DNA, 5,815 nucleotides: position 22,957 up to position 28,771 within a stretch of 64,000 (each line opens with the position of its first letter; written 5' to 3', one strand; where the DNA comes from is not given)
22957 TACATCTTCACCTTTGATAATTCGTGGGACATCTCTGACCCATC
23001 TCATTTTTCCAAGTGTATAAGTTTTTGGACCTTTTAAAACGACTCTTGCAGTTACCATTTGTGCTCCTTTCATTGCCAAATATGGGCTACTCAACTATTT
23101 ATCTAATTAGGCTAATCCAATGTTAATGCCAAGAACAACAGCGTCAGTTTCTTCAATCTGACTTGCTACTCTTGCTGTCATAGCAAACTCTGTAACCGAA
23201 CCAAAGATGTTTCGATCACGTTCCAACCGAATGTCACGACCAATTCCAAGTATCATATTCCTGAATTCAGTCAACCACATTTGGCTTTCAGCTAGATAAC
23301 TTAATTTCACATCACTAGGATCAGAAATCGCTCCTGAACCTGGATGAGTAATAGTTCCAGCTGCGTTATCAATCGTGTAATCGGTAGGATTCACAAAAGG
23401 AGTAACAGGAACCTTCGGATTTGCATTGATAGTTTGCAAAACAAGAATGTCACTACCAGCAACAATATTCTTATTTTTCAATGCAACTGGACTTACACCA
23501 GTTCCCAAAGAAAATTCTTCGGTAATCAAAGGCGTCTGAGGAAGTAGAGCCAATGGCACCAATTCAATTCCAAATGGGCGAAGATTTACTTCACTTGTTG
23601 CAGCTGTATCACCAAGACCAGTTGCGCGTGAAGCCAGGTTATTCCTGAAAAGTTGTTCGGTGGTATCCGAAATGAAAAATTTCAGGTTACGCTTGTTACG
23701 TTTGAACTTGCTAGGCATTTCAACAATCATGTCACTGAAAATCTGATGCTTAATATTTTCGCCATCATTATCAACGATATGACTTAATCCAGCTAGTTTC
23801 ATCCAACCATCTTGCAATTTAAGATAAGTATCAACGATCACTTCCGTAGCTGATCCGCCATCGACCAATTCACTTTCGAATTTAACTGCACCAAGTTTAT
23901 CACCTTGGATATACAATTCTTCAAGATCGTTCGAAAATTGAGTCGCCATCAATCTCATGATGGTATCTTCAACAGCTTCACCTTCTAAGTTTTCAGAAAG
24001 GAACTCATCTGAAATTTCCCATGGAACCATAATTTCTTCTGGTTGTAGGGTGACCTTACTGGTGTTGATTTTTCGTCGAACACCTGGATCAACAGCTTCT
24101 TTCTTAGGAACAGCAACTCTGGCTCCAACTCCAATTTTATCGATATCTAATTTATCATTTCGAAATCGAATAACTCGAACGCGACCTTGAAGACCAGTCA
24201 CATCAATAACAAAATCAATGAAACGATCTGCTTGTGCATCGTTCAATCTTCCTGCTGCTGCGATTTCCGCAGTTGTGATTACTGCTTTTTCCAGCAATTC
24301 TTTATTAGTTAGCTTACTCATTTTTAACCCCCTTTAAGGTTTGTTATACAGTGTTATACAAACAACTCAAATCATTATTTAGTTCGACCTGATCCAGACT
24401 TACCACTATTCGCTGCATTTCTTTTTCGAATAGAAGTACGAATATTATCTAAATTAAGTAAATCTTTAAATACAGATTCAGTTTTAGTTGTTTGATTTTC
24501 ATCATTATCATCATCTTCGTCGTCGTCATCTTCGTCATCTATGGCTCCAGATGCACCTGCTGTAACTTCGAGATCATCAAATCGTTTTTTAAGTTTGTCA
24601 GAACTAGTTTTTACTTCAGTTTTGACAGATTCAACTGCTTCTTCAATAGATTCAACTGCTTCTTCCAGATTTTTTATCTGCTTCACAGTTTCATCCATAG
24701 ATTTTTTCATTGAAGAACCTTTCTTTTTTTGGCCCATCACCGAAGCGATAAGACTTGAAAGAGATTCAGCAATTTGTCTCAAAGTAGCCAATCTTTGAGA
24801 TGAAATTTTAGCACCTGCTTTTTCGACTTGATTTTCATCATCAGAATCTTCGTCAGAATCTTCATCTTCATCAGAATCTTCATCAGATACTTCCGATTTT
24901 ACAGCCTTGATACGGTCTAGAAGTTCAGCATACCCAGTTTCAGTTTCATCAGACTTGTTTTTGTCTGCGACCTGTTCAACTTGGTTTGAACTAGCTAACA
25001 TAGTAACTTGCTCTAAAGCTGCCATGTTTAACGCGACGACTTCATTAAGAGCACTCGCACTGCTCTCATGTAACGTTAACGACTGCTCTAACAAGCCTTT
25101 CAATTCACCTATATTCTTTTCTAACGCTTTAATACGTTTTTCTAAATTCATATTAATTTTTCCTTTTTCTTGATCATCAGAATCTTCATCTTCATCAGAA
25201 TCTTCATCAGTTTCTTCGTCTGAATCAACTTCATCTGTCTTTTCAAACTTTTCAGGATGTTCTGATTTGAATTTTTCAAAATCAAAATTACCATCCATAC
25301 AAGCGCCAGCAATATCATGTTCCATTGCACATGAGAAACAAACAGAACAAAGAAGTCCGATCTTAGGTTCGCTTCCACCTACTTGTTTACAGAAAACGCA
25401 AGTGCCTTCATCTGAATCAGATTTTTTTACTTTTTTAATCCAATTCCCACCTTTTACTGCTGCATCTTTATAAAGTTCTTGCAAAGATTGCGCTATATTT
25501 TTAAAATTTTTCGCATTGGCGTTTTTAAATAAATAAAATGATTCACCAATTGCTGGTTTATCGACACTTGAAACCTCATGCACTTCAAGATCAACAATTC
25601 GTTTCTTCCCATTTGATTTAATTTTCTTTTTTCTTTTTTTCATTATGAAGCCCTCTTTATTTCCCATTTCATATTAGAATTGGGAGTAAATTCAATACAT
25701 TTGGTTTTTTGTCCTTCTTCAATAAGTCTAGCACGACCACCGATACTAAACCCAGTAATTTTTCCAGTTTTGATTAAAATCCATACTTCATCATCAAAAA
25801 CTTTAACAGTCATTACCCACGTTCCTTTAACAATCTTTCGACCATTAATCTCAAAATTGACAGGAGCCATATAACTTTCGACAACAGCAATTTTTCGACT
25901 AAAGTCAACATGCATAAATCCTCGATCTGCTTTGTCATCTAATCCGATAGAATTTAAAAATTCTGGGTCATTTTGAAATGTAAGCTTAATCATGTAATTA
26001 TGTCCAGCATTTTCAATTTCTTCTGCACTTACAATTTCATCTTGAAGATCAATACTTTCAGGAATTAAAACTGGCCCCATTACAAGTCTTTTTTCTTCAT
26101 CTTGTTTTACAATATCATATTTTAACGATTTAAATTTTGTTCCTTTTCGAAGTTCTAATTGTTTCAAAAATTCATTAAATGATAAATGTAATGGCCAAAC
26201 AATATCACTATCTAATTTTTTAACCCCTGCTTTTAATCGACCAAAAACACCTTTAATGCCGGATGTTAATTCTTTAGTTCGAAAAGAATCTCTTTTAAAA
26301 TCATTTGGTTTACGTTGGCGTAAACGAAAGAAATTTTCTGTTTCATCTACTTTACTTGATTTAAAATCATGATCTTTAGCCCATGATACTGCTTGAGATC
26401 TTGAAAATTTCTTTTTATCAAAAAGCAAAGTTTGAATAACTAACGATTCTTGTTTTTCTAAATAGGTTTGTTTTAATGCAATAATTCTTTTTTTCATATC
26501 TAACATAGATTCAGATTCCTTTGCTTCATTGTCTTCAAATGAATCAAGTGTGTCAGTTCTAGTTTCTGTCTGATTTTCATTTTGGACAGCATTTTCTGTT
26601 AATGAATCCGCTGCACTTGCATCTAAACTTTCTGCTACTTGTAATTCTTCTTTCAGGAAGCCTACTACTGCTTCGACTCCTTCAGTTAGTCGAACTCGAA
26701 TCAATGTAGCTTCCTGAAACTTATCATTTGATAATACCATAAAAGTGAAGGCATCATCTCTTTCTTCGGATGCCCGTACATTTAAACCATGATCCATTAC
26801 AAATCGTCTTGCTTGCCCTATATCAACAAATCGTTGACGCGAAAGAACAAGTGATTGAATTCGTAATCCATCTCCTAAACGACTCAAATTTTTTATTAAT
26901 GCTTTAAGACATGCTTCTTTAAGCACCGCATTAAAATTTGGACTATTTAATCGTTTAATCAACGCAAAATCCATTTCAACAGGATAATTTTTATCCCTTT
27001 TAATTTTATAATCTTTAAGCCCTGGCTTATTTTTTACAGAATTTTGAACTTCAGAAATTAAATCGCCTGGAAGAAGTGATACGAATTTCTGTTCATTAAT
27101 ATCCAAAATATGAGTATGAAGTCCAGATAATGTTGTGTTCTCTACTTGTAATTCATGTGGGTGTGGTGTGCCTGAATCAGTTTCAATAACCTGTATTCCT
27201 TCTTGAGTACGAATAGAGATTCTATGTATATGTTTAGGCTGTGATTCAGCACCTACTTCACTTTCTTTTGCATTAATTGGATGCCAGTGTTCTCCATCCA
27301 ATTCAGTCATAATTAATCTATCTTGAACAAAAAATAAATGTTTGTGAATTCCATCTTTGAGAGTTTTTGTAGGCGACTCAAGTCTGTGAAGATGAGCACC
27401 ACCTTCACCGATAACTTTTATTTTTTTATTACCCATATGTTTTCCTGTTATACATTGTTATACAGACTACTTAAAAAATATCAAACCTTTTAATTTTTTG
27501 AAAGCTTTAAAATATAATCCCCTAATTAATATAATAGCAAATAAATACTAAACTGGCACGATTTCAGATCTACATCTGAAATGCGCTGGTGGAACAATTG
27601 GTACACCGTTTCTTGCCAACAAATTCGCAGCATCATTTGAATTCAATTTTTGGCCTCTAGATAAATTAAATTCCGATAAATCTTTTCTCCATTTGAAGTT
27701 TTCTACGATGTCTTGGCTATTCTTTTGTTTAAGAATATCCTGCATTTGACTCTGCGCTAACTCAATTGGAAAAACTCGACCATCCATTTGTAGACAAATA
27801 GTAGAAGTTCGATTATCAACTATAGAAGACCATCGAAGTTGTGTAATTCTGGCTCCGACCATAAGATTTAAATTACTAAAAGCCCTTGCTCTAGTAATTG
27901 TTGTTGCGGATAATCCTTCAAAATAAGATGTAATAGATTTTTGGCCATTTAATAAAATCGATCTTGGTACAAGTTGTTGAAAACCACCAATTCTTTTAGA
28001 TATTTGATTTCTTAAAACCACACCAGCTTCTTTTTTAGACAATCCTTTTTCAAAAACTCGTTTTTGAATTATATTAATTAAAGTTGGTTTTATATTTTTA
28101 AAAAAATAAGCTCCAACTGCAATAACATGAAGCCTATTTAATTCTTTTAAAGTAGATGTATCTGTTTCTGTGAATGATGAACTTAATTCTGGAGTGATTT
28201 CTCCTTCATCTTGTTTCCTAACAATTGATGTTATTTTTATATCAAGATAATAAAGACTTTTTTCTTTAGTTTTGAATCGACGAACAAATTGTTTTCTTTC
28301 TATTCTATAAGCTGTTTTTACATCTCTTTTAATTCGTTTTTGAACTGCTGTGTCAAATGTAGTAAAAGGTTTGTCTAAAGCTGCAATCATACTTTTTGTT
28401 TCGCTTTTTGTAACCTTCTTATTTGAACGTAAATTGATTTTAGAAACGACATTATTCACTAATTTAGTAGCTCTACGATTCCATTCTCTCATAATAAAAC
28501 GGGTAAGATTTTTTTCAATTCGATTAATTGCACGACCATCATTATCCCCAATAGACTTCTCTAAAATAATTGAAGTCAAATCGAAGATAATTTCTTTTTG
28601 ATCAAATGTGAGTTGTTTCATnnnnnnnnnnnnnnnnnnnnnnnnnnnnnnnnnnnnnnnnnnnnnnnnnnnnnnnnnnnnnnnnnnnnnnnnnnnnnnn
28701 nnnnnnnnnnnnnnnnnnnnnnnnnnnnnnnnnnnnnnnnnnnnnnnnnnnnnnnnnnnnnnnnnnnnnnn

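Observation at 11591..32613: A 9-mer (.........) dyad sits immediately upstream of five structural operons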

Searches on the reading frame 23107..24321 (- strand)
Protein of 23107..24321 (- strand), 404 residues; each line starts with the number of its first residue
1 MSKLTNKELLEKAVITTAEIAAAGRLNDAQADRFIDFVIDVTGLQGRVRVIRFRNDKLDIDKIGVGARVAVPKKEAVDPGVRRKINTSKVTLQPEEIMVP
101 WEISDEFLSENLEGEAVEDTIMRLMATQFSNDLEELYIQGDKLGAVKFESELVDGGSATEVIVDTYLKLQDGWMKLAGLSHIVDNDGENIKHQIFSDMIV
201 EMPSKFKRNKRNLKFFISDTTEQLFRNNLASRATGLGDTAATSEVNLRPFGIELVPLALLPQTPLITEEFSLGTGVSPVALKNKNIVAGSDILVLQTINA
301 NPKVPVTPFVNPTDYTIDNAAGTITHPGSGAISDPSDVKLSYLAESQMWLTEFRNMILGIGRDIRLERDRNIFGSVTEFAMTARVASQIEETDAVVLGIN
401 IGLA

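Call 11: search_protein_families(library=phrogs, proteins=[window:23107-24321:-], max_evalue=0.001)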
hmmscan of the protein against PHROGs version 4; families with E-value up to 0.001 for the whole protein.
window:23107-24321:- (404 aa): 2 families
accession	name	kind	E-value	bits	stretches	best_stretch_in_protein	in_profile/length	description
phrog_1623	-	head and packaging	6.8e-81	272.9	1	4-401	3-303/305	virion structural protein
phrog_807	-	tail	0.00036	21.1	1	304-351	130-177/256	major tail protein with Ig-like domain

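Call 14: find_related_loci(query=window:23107-24321:-, collection=viral_contigs, flank=10000)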
Query window:23107-24321:- (404 aa) in viral_contigs; peptide patterns used: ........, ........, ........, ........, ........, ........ (x = any residue, [..] = any of these).
25 stretches matched a pattern; 8 encode a relative of the query (tblastn E <= 1e-3); 8 distinct loci.
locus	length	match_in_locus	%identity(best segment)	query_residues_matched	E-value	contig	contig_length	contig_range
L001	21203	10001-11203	78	2-403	0e+0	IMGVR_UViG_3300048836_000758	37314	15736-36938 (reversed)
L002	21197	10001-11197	79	4-403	0e+0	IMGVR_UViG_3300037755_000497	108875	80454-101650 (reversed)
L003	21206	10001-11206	76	2-403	0e+0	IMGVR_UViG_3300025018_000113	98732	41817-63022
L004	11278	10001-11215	72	1-404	0e+0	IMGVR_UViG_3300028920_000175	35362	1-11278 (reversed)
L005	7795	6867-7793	83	2-311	2e-171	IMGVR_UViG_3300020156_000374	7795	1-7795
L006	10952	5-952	79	88-404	9e-169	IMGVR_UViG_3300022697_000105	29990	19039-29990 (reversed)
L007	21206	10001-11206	80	2-404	0e+0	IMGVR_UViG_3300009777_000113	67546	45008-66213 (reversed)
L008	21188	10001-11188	44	5-401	7e-105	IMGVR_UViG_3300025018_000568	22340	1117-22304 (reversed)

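Call 29: search_dna_similar(query=window:23107-24321:-, collection=phages, mode=protein, max_rows=20)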
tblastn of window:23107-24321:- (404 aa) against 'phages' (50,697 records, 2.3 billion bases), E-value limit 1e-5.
Records with a match: 228; places in all: 228; records where one place covers at least 80% of the query: 96.
Best place of each record, by identity: <60% 228.
By first word of the organism name: Streptomyces 127; Vibrio 32; Pseudomonas 12; Clostridium 10; Rhodococcus 9; Bacillus 7; Rhizobium 5; Rhodobacter 5; Stenotrophomonas 4; Methanobacterium 4; and 7 more.
By host as written in the record: Streptomyces griseus ATCC 10137 52; Streptomyces lividans JI 1326 29; - 14; Streptomyces viridochromogenes DSM40736 12; Streptomyces sanglieri UNT16F27A 9; Streptomyces griseofuscus ATCC 23916 7; Streptomyces mirabilis NRRL B-2400 7; Clostridium perfringens 7; and 52 more.
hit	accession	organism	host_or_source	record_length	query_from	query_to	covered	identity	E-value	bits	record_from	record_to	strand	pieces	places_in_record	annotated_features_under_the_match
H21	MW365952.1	Streptomyces phage Belfort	Streptomyces viridochromogenes DSM40736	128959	2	401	99%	33.7%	2e-37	150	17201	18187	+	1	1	29: major capsid protein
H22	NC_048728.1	Streptomyces phage Comrade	Streptomyces griseus ATCC 10137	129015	2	401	99%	33.7%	2e-37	150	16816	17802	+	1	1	28: virion structural protein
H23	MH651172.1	Streptomyces phage Comrade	Streptomyces griseus ATCC 10137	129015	2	401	99%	33.7%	2e-37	150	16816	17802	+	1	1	28: major capsid protein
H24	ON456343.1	Streptomyces phage Stigma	Streptomyces griseus ATCC 10137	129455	2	401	99%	33.7%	2e-37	150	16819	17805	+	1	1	28: major capsid protein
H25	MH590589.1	Streptomyces phage SparkleGoddess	Streptomyces griseus ATCC 10137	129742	2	401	99%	33.7%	2e-37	150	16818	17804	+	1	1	28: major capsid protein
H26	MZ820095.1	Streptomyces phage Karp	Streptomyces viridochromogenes DSM40736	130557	2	401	99%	33.7%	2e-37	150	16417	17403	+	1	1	27: major capsid protein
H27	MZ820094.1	Streptomyces phage Jada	Streptomyces viridochromogenes DSM40736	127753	2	401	99%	33.5%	2e-37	150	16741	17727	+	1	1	29: major capsid protein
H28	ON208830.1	Streptomyces phage Emma1919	Streptomyces griseus ATCC 10137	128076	2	401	99%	33.5%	2e-37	150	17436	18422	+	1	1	31: major capsid protein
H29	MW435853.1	Streptomyces phage MeganTheeKilla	Streptomyces viridochromogenes DSM40736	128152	2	401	99%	33.5%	2e-37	150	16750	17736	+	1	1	29: major capsid protein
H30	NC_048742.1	Streptomyces phage Gilson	Streptomyces griseofuscus ATCC 23916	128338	2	401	99%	33.5%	2e-37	150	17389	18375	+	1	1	31: virion structural protein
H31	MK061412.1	Streptomyces phage Gilson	Streptomyces griseofuscus ATCC 23916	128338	2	401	99%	33.5%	2e-37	150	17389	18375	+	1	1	31: major capsid protein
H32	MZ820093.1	Streptomyces phage Forrest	Streptomyces viridochromogenes DSM40736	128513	2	401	99%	33.5%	2e-37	150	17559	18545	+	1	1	31: major capsid protein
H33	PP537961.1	Streptomyces phage Francob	Streptomyces viridochromogenes DSM40736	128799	2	401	99%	33.5%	2e-37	150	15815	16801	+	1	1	26: major capsid protein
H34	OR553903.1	Streptomyces phage Phredrick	Streptomyces griseus ATCC 10137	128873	2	401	99%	33.5%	3e-37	149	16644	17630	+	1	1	29: major capsid protein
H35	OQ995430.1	Streptomyces phage Kenrey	Streptomyces griseus ATCC 10137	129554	2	401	99%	33.5%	3e-37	149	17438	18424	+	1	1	31: major capsid protein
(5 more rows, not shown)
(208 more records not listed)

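Call 36: find_related_loci(query=A2, collection=metagenome_contigs, flank=10000)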
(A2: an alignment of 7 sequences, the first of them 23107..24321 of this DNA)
Query A2 (404 aa) in metagenome_contigs; peptide patterns used: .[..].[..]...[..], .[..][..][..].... (x = any residue, [..] = any of these).
314 stretches matched a pattern; 19 encode a relative of the query (tblastn E <= 1e-3); 19 distinct loci.
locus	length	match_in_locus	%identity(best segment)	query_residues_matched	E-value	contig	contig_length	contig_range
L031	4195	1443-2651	84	1-404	0e+0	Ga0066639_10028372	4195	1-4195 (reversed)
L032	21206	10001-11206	80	2-404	0e+0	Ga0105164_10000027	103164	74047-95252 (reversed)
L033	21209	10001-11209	79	1-404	0e+0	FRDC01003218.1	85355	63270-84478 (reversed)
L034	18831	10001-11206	80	2-404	0e+0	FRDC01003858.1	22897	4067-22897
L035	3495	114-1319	80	2-404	0e+0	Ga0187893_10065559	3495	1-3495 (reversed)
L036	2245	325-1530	78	3-404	0e+0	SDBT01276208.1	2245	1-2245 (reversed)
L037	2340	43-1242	73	4-404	0e+0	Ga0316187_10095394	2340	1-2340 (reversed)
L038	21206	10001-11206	76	2-403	0e+0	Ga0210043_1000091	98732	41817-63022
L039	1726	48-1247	76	4-404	0e+0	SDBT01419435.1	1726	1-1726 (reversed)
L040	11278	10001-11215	72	1-404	0e+0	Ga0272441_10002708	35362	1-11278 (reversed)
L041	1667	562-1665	80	2-370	0e+0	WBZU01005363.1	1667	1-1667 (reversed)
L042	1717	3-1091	78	40-403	0e+0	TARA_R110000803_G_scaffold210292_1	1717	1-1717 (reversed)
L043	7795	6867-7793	83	2-311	2e-171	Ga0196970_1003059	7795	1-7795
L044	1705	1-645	78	189-404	6e-118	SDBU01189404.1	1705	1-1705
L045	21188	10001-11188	44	5-401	7e-105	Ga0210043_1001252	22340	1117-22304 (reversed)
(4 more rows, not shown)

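Call 98: find_related_loci(query=A2, collection=genome_contigs, flank=10000)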
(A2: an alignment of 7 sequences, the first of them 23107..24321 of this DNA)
Query A2 (404 aa) in genome_contigs; peptide patterns used: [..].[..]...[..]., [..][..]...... (x = any residue, [..] = any of these).
79 stretches matched a pattern; 5 encode a relative of the query (tblastn E <= 1e-3); 5 distinct loci.
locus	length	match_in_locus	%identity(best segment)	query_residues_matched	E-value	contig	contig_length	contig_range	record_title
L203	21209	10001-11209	84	1-404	0e+0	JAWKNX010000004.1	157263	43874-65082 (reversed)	MAG: Bdellovibrionales bacterium isolate ABC2.29 ABC2.29.fa-4, whole genome shotgun sequence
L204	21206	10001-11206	80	2-404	0e+0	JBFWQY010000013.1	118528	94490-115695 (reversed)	MAG: Bdellovibrionales bacterium isolate CA_2019_TPBF_194 NODE_1463_length_118528_cov_11.614336_TPBF, whole genome shotg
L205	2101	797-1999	83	3-404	0e+0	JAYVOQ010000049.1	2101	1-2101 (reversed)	MAG: Hyphomicrobiales bacterium isolate GL72_DN_concoct_216 GL72_DN_concoct_216_48, whole genome shotgun sequence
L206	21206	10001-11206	80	2-404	0e+0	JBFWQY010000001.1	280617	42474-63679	MAG: Bdellovibrionales bacterium isolate CA_2019_TPBF_194 NODE_391_length_280617_cov_11.503376_TPBF, whole genome shotgu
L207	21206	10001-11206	79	2-404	0e+0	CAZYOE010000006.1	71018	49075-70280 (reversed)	MAG TPA_asm: uncultured Pseudobdellovibrionaceae bacterium isolate SRP278252_co2_253 genome assembly, contig: NODE_571_l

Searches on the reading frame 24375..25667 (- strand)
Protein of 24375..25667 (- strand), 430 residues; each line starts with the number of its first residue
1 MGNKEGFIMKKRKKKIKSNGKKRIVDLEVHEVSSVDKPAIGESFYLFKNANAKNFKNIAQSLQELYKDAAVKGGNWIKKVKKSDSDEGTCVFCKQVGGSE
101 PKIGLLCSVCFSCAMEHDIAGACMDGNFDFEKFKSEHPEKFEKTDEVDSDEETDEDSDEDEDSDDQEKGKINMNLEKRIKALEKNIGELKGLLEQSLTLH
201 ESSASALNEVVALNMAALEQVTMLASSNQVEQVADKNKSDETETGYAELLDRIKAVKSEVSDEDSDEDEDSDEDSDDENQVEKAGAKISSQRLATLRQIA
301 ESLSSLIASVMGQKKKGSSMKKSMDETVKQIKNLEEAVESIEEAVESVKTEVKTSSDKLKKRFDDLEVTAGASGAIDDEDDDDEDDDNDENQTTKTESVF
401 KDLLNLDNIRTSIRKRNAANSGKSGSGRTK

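Call 11: search_protein_families(library=phrogs, proteins=[window:24375-25667:-], max_evalue=0.001)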
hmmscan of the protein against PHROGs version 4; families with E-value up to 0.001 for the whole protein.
window:24375-25667:- (430 aa): 1 family
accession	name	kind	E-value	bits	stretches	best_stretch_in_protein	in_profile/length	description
phrog_3017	-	head and packaging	6.6e-05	23.3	1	215-418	208-383/402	head maturation protease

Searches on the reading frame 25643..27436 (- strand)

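Call 11: search_protein_families(library=phrogs, proteins=[window:25643-27436:-], max_evalue=0.001)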
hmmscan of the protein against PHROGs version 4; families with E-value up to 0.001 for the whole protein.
window:25643-27436:- (597 aa): 12 families
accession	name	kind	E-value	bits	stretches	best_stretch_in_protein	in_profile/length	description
phrog_3017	-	head and packaging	2.2e-28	100.6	1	440-576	40-159/402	head maturation protease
phrog_1530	-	other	2.6e-27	97.1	1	396-583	202-363/379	DNA methyltransferase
phrog_13242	-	unknown function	6.5e-22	79.1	1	444-577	315-431/450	-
phrog_34096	-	head and packaging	1.4e-19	71.2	1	439-567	123-233/412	head maturation protease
phrog_33677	-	head and packaging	2.7e-11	44.2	1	446-570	153-265/564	head maturation protease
phrog_15223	-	other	8.2e-11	43.2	1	441-566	5-111/199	protease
phrog_19260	-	unknown function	5.5e-09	36.8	1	433-484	30-82/253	-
phrog_26743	-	unknown function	4.3e-08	33.6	1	440-567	16-131/465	-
phrog_24841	-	unknown function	7.7e-06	26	1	503-570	55-122/628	-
phrog_14859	-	DNA, RNA and nucleotide metabolism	1.6e-05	25.1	1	442-571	240-361/373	RNA ligase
phrog_24921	-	unknown function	3.2e-05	24.2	1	437-568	39-169/349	-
phrog_9979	-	unknown function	0.00051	20.4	0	515-556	101-142/278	-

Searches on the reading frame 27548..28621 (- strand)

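Call 11: search_protein_families(library=phrogs, proteins=[window:27548-28621:-], max_evalue=0.001)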
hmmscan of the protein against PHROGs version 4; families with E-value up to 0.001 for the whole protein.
window:27548-28621:- (357 aa): 8 families
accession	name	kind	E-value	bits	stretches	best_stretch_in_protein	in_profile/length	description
phrog_241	-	head and packaging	6.4e-12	46.3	1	259-357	225-273/679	head morphogenesis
phrog_9907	-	head and packaging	5.3e-09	36.7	1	227-355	135-256/421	minor head protein and DNA pilot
phrog_30193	-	unknown function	1.4e-06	28.5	1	237-354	167-276/360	-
phrog_4728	-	head and packaging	1.4e-06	28.4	1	229-357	215-299/591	head morphogenesis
phrog_6577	-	unknown function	1.4e-06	27.9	1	191-293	128-211/1066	-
phrog_2841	-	head and packaging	3.8e-05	23.9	0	245-290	242-287/525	minor head protein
phrog_595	-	head and packaging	0.00019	21.9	1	34-357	58-297/513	head maturation protease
phrog_13868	-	unknown function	0.00071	19.7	0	232-314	207-289/359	-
